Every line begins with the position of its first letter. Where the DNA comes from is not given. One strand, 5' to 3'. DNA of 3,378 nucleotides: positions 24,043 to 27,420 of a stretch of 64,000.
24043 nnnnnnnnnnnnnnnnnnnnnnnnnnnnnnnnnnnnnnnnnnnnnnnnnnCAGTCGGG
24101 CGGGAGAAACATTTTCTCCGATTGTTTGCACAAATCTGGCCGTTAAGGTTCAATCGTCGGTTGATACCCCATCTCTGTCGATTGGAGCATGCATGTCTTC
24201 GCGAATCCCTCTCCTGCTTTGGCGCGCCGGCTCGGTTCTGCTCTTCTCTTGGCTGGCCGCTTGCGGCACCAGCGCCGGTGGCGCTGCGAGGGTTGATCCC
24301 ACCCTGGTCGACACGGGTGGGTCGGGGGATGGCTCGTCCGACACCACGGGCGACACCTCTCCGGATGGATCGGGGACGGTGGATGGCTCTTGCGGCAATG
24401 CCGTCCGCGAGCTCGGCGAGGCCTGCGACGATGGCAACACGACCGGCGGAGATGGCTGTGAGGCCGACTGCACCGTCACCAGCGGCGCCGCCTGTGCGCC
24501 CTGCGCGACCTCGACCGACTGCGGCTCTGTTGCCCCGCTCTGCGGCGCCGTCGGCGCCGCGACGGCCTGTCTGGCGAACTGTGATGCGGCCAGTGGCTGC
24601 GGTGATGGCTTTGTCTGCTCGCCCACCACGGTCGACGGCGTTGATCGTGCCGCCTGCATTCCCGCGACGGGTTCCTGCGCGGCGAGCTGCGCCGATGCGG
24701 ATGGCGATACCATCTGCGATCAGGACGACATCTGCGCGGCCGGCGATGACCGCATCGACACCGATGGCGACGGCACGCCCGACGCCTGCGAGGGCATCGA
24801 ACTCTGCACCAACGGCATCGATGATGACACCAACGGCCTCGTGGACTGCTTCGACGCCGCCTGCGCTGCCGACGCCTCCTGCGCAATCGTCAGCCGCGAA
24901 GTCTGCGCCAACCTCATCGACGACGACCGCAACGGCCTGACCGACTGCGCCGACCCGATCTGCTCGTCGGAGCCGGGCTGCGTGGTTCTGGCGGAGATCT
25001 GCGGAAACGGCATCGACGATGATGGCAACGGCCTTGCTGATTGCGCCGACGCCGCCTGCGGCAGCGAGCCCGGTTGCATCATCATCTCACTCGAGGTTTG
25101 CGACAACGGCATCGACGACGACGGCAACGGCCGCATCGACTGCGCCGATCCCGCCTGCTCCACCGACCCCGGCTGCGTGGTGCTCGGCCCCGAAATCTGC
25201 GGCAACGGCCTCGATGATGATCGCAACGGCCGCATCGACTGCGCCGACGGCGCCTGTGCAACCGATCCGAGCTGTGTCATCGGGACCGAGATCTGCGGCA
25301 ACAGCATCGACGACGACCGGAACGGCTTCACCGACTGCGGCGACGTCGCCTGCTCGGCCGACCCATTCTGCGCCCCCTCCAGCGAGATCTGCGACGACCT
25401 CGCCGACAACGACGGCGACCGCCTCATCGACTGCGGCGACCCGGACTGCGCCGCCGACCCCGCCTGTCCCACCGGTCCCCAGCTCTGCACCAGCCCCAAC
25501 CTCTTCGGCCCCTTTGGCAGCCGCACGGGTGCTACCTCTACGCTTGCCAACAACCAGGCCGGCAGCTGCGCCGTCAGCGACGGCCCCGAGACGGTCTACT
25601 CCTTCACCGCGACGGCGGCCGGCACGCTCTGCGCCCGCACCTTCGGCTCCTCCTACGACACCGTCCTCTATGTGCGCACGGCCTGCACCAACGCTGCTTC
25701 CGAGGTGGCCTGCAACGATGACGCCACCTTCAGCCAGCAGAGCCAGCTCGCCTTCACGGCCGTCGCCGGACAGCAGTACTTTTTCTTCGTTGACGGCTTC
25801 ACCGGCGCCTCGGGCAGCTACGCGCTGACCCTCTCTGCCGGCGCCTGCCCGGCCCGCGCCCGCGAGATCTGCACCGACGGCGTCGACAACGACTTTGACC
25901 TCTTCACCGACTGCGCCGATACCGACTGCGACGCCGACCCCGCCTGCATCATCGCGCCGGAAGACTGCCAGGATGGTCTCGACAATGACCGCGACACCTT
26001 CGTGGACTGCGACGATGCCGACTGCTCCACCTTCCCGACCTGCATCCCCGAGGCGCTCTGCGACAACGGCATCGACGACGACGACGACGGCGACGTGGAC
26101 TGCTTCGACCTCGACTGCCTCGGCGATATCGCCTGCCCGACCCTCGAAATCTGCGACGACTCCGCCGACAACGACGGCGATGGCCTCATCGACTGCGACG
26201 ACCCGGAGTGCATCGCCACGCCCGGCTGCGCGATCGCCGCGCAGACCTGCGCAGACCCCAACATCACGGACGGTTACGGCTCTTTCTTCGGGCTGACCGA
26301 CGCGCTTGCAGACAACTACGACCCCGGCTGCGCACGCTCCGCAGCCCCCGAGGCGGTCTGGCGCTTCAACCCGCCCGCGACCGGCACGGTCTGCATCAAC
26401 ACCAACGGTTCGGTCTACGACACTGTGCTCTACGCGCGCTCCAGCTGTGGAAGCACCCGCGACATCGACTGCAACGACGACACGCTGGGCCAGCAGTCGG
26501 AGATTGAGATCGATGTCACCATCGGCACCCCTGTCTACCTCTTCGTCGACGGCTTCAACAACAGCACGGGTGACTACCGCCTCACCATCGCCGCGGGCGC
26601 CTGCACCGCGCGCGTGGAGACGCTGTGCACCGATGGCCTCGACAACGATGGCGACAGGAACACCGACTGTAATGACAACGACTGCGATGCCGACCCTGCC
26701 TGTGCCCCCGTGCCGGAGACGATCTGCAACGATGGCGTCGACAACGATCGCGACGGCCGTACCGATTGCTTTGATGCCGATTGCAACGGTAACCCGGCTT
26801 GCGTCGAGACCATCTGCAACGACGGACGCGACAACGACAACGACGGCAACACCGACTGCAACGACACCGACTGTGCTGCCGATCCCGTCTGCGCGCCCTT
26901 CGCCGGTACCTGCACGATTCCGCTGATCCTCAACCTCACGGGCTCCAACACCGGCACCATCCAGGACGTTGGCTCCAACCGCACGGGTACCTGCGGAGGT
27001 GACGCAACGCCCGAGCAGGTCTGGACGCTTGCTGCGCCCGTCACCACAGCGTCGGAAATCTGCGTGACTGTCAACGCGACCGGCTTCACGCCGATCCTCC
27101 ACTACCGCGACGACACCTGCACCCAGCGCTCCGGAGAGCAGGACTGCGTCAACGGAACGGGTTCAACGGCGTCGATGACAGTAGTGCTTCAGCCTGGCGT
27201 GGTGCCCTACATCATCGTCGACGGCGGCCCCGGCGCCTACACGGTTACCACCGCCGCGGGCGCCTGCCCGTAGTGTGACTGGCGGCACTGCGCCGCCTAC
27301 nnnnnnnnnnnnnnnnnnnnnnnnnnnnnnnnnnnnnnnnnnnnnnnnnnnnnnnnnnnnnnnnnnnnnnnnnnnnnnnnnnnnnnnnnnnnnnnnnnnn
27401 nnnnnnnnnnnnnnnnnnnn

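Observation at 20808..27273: Two tandem ~1,050-aa paralogous lipoproteins built from MopE-type metal-binding motifs and three PPC-like domains each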

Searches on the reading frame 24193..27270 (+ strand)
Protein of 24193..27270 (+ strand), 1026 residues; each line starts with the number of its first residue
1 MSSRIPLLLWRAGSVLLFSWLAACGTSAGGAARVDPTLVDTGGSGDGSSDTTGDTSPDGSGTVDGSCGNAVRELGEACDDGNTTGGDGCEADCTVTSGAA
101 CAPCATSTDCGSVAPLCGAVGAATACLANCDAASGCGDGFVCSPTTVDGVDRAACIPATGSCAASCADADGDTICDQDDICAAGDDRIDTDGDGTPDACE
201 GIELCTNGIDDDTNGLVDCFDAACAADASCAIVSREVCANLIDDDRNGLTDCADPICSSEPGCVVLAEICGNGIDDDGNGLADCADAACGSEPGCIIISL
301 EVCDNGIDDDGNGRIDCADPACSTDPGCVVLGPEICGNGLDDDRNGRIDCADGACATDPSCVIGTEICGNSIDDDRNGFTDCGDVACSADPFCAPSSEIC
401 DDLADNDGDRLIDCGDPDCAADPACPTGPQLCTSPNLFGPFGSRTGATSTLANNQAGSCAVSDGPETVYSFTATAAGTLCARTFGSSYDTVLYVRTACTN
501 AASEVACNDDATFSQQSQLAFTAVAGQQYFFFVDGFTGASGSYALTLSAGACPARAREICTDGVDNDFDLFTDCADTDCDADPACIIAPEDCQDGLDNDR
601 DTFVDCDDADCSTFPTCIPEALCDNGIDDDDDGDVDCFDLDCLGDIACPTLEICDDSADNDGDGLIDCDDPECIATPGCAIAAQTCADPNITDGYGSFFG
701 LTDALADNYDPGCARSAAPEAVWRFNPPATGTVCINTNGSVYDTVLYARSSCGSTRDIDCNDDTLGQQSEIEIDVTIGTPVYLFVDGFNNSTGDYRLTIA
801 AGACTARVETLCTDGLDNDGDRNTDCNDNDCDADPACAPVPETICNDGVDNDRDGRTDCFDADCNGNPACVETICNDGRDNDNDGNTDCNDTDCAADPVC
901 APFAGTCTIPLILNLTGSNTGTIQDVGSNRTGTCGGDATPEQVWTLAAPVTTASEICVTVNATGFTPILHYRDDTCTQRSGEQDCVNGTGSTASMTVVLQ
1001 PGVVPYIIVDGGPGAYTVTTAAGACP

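Call 7: search_protein_families(library=pfam, proteins=[window:24193-27270:+], max_evalue=1)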
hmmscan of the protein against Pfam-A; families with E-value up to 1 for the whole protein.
window:24193-27270:+ (1026 aa): 1 family
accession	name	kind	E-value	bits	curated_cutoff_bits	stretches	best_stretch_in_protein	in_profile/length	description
PF04151.21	PPC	-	6.9e-05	24.1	25.9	2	467-533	3-68/70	Bacterial pre-peptidase C-terminal domain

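Call 8: search_protein_families(library=ncbifam, proteins=[window:24193-27270:+], max_evalue=1)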
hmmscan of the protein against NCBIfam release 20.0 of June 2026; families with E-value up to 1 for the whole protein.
window:24193-27270:+ (1026 aa): 1 family
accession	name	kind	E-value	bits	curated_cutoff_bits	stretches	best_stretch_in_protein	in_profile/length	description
NF033662.1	acid_disulf_rpt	repeat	1.2e-91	300.1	41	14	841-870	3-32/32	acidic double-disulfide repeat-containing protein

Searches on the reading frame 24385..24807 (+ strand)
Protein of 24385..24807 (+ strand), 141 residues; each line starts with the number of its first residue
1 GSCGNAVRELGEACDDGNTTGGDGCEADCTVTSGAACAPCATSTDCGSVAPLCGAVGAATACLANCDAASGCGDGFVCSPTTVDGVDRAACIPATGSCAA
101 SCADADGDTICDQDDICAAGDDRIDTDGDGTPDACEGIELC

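Call 86: search_protein_families(library=ncbifam, proteins=[window:24385-24807:+], max_evalue=1)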
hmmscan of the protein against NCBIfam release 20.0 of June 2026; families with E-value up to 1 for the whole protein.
seq(141 aa): 1 family
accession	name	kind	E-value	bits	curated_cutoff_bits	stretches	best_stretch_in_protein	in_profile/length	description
TIGR02232.1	myxo_disulf_rpt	repeat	6e-09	35.6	20.8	1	2-37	3-38/38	cysteine-rich acidic repeat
